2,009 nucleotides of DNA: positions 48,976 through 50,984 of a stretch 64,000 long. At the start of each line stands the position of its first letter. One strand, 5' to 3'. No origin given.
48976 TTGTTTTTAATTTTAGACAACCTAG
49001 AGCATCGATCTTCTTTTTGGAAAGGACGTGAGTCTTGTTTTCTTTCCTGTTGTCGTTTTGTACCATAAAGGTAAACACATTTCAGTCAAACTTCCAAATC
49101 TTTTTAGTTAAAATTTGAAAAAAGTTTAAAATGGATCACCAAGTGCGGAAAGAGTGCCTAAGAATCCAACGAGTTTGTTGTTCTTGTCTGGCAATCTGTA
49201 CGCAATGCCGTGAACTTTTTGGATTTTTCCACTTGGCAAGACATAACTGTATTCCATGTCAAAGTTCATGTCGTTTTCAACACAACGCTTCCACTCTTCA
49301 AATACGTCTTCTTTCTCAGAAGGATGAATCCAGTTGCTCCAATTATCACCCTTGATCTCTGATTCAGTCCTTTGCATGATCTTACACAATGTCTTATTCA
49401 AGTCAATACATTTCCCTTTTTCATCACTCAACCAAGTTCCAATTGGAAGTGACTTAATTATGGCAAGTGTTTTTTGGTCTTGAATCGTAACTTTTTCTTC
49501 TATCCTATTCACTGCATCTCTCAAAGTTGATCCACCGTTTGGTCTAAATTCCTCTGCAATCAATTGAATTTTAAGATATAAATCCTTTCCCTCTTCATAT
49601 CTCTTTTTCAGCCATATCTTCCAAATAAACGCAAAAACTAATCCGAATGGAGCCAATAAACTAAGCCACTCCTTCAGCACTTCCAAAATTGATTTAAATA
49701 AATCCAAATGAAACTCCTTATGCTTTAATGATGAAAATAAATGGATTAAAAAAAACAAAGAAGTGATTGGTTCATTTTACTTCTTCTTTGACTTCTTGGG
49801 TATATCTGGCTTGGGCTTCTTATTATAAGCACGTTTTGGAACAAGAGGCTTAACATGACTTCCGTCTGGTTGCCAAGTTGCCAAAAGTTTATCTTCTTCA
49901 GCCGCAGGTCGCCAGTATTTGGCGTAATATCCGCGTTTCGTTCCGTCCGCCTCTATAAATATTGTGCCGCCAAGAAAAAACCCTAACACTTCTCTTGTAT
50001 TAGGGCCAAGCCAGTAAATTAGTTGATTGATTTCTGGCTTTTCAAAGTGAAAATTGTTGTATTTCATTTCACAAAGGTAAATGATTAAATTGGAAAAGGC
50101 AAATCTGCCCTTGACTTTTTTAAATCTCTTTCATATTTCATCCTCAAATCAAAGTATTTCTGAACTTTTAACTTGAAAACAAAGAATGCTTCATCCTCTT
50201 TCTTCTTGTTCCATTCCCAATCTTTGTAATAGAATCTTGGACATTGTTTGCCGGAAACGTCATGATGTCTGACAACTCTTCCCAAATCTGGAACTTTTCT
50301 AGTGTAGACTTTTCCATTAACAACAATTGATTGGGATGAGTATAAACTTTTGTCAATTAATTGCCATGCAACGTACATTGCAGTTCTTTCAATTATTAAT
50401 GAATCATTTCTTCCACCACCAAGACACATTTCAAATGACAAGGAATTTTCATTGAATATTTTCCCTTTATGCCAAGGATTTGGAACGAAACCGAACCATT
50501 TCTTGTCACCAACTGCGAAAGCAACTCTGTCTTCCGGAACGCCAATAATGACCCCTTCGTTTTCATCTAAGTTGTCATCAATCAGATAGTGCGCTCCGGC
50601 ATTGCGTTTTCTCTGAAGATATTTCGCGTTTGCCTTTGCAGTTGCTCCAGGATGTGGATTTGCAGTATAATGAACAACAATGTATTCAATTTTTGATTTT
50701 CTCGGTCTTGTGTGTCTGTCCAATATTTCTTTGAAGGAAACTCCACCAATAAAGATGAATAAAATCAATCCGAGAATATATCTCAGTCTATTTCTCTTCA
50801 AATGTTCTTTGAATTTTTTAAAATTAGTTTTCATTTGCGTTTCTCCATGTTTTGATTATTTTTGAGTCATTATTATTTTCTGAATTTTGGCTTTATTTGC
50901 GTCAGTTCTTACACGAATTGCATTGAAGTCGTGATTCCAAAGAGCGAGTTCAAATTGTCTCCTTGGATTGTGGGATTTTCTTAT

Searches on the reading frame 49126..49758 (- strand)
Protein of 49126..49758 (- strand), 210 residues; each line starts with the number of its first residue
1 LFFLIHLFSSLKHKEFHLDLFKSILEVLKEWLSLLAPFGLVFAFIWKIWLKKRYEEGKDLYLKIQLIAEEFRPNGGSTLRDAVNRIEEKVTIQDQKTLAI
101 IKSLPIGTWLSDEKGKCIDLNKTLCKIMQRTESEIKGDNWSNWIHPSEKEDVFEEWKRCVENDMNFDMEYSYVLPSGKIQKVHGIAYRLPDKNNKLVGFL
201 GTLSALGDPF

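Call 55: search_protein_families(library=pfam, proteins=[window:49126-49758:-], max_evalue=0.01)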
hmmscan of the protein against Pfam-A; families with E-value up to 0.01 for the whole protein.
window:49126-49758:- (210 aa): 5 families
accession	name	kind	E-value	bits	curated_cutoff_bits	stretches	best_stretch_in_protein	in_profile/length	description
PF08447.18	PAS_3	-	1.5e-10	41.6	25.6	1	119-202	3-88/89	PAS fold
PF00989.32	PAS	-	2.1e-07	31.4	22.6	1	99-203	5-110/113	PAS fold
PF13426.13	PAS_9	-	1.4e-05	25.8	27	1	106-203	2-98/103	PAS domain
PF08448.16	PAS_4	-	0.0016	19.1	23.1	1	103-202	3-101/110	PAS fold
PF13188.13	PAS_8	-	0.0038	17.5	21.8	1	99-151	5-56/65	PAS domain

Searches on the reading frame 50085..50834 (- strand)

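Call 55: search_protein_families(library=pfam, proteins=[window:50085-50834:-], max_evalue=0.01)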
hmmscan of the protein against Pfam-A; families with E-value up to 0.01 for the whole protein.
window:50085-50834:- (249 aa): 1 family
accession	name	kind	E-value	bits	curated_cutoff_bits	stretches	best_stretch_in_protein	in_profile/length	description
PF01510.30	Amidase_2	-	1e-13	52.2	26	1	46-200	2-130/131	N-acetylmuramoyl-L-alanine amidase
